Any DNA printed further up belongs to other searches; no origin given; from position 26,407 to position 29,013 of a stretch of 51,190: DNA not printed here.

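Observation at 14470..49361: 35-kb glycan-utilisation island with three ABC importers but no enzyme assignable to a characterised glycoside-hydrolase family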

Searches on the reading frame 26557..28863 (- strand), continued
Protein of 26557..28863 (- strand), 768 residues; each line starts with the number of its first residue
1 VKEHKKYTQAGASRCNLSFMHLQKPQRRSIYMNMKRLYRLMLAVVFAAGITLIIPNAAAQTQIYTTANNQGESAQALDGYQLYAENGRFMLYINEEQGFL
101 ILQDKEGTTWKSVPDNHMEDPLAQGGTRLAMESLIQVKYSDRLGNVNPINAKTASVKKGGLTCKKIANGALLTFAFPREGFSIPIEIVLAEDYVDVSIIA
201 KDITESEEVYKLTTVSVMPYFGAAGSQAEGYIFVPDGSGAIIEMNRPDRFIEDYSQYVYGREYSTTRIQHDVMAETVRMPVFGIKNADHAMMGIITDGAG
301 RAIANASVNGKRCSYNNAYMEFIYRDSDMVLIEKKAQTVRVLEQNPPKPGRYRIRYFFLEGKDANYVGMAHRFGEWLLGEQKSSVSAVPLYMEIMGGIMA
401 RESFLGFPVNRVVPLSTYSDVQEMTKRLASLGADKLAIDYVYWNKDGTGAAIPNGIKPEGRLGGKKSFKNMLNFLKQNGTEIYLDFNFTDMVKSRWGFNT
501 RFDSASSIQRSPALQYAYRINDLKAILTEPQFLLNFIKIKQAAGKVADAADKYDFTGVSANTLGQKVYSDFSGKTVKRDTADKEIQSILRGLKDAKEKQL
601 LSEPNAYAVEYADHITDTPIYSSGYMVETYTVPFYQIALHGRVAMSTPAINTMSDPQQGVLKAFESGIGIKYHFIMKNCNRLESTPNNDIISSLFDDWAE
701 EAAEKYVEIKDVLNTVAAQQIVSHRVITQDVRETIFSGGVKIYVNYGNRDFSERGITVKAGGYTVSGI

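Call 37: find_related_loci(query=A1, collection=genome_contigs, flank=10000)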
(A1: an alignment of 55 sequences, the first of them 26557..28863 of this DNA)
Query A1 (768 aa) in genome_contigs; peptide patterns used: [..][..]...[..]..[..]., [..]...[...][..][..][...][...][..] (x = any residue, [..] = any of these).
600 stretches matched a pattern (row limit reached: there are more); 592 encode a relative of the query (tblastn E <= 1e-3); the best 80 are kept; 80 distinct loci.
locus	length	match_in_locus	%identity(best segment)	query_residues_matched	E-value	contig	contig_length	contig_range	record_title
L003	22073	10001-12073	58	78-768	0e+0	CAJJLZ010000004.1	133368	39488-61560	MAG TPA_asm: uncultured Ruminococcaceae bacterium isolate ERR1430498-bin.11 genome assembly, contig: NODE_117_length_133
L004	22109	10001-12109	56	66-765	0e+0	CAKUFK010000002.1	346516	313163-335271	MAG: uncultured Eubacteriales bacterium isolate REFINED_METABAT215_SUBJECT_CONTIGS_1500_ASSEMBLY_K77_MERGED__Pilot_MoBio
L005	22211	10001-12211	51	27-765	0e+0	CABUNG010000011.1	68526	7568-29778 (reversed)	MAG TPA_asm: uncultured Ruminococcaceae bacterium isolate MGYG-HGUT-04159 genome assembly, contig: GUT_GENOME258161_11,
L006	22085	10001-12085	53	71-765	0e+0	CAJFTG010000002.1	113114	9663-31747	Candidatus Avimonas caecicola isolate Chicken_7_mag_176 genome assembly, contig: MAGpy_11413_7_idba_bin_176_fascaffold_1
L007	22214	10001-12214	51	25-764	0e+0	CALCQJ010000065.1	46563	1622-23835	MAG TPA_asm: uncultured Clostridia bacterium isolate SRR1562005_bin.138_CONCOCT_v1.1_MAG genome assembly, contig: ERZ724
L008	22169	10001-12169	45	40-766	0e+0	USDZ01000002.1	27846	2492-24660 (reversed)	uncultured Ruminococcaceae bacterium isolate UMGS1623 genome assembly, contig: NODE_1161_length_27846_cov_7.149797, whol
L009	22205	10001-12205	45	34-766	0e+0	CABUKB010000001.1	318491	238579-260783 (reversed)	MAG TPA_asm: uncultured Ruminococcaceae bacterium isolate MGYG-HGUT-04076 genome assembly, contig: GUT_GENOME255824_1, w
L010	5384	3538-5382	47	78-691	0e+0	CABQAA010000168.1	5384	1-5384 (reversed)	MAG TPA_asm: uncultured Ruminococcaceae bacterium isolate MGYG-HGUT-00388 genome assembly, contig: GUT_GENOME008483_168,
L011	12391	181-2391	39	23-760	5e-169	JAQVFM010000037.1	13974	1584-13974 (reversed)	MAG: Oscillospiraceae bacterium isolate STE_159 NODE_10493_length_13974_cov_3.980212_Sandtown_E, whole genome shotgun se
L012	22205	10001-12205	38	32-760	3e-163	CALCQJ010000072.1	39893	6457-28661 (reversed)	MAG TPA_asm: uncultured Clostridia bacterium isolate SRR1562005_bin.138_CONCOCT_v1.1_MAG genome assembly, contig: ERZ724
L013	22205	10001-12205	31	31-765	2e-122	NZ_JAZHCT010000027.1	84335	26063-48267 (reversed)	Paenibacillus sp. IITD108 MBFLFMIA_27, whole genome shotgun sequence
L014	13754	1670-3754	36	80-767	9e-134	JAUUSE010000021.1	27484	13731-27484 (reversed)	MAG: Bacillota bacterium isolate N1170.26 NODE_761_length_27484_cov_7.618470, whole genome shotgun sequence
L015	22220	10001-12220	31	34-767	1e-110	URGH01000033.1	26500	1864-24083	uncultured Ruminococcaceae bacterium isolate UMGS974 genome assembly, contig: NODE_516_length_26500_cov_4.531405, whole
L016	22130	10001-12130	30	70-765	6e-108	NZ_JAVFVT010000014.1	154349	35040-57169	Paenibacillus sp. LHD-117 LHD.117_ctg014, whole genome shotgun sequence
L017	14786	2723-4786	33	84-763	2e-107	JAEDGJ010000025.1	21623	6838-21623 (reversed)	MAG: Clostridiaceae bacterium isolate MAG107 NODE_2373_length_21623_cov_6.057910, whole genome shotgun sequence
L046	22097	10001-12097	30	76-763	2e-88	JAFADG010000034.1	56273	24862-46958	MAG: Bacillota bacterium isolate OH_SBB_70 k127_360387, whole genome shotgun sequence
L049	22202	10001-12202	29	26-768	8e-88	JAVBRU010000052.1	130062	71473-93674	MAG: Eubacteriales bacterium isolate EPI_MAG_00204 c_000009424996, whole genome shotgun sequence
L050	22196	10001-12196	28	40-767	8e-87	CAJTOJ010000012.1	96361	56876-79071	MAG TPA_asm: uncultured Acetatifactor sp. isolate MGBC105242 genome assembly, contig: MGBC105242.12, whole genome shotgu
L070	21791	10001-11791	30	181-767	3e-81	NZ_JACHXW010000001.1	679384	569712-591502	Paenibacillus endophyticus strain CECT 8234 Ga0372411_01, whole genome shotgun sequence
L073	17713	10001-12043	27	81-755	8e-81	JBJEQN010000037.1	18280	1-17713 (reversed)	MAG: Oscillospiraceae bacterium isolate SARD13_bin.033 NODE_1738_length_18280_cov_12.316049, whole genome shotgun sequen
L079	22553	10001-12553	29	35-767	4e-80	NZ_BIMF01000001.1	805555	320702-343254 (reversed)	Paenibacillus lautus NBRC 15380 PLA01S_CON0001, whole genome shotgun sequence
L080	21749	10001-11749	29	196-768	9e-80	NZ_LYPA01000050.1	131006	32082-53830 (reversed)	Paenibacillus oryzae strain 1DrF-4 scaffold20, whole genome shotgun sequence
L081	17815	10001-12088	28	55-755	8e-80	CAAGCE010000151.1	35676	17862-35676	MAG TPA_asm: Ruminococcaceae bacterium, isolate HGM13314, WGS project CAAGCE010000000 data, contig: SRS476098_23_k119_18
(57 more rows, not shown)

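Call 43: search_protein_families(library=pfam, proteins=[L050:18306-19802:+, L080:17729-19594:-, L073:14329-16743:+, L079:14542-15657:+, L016:20117-21226:+, L049:834-3002:-, L081:16521-17582:+, L070:15189-16727:+, L080:13674-15050:+, L046:16470-19805:-], max_evalue=0.00001)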
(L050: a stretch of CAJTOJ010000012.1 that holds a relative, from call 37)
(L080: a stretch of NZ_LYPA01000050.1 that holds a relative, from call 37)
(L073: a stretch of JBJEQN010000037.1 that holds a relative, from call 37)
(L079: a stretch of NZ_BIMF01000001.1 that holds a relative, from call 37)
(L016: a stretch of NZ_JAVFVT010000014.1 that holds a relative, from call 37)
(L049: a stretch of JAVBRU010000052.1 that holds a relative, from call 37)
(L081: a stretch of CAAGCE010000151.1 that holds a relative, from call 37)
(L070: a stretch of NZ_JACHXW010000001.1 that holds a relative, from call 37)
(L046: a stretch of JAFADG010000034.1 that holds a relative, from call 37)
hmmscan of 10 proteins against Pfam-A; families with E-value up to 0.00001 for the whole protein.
L050:18306-19802:+ (499 aa): 2 families
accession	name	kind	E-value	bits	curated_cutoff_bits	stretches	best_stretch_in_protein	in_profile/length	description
PF00251.26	Glyco_hydro_32N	-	4.9e-102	342.1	22.1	1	34-344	1-307/307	Glycosyl hydrolases family 32 N-terminal domain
PF08244.19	Glyco_hydro_32C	-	1.1e-22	81.2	21.9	1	347-489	1-148/158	Glycosyl hydrolases family 32 C terminal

L080:17729-19594:- (622 aa): 1 family
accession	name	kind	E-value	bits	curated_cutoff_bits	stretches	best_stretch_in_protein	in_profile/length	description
PF13472.12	Lipase_GDSL_2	-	2.7e-11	44.7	32.9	1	271-443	2-176/178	GDSL-like Lipase/Acylhydrolase family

L073:14329-16743:+ (805 aa): 3 families
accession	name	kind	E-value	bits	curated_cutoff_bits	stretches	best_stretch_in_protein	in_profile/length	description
PF22124.2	Glyco_hydro_95_cat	-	7.1e-174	578.9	27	1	305-709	2-408/408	Glycosyl hydrolase family 95 catalytic domain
PF14498.12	Glyco_hyd_65N_2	-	3.6e-67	227.2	27.7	1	56-285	1-232/234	Glycosyl hydrolase family 65, N-terminal domain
PF21307.2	Glyco_hydro_95_C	-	6.6e-25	87.9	27.6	1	711-802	1-94/94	Glycoside hydrolase family 95, C-terminal domain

L079:14542-15657:+ (372 aa): 1 family
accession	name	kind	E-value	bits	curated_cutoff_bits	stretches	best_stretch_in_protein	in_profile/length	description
PF02156.21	Glyco_hydro_26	-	6.6e-85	285.6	20.2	1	50-366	1-311/311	Glycosyl hydrolase family 26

L016:20117-21226:+ (370 aa): 1 family
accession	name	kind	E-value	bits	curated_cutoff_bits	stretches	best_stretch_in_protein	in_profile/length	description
PF00294.29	PfkB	-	5e-60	203.8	25.8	1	46-357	3-301/302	pfkB family carbohydrate kinase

L049:834-3002:- (723 aa): 1 family
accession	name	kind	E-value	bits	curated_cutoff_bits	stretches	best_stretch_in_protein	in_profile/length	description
PF00128.31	Alpha-amylase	-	4.3e-15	56.3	22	1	333-397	24-89/446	Alpha amylase, catalytic domain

L081:16521-17582:+ (354 aa): 1 family
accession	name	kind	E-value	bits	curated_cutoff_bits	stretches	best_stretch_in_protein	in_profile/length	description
PF04041.19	Glyco_hydro_130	-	2.2e-67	227.8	26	1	45-349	7-319/320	beta-1,4-mannooligosaccharide phosphorylase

L070:15189-16727:+ (513 aa): 2 families
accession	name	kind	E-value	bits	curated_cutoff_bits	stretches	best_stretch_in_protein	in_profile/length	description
PF04616.20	Glyco_hydro_43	-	1.1e-44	153.3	32.2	1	12-285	1-288/288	Glycosyl hydrolases family 43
PF17851.8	GH43_C2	-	1.3e-42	146.3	22.7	1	313-510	2-203/203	Beta xylosidase C-terminal Concanavalin A-like domain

L080:13674-15050:+ (459 aa): 1 family
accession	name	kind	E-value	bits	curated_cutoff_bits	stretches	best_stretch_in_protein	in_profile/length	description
PF00331.26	Glyco_hydro_10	-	5.1e-103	345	22.1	1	119-454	1-310/311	Glycosyl hydrolase family 10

L046:16470-19805:- (1112 aa): 1 family
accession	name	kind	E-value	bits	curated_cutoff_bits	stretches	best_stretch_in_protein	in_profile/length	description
PF17132.9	Glyco_hydro_106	-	1.3e-33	117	29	1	193-744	216-739/743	alpha-L-rhamnosidase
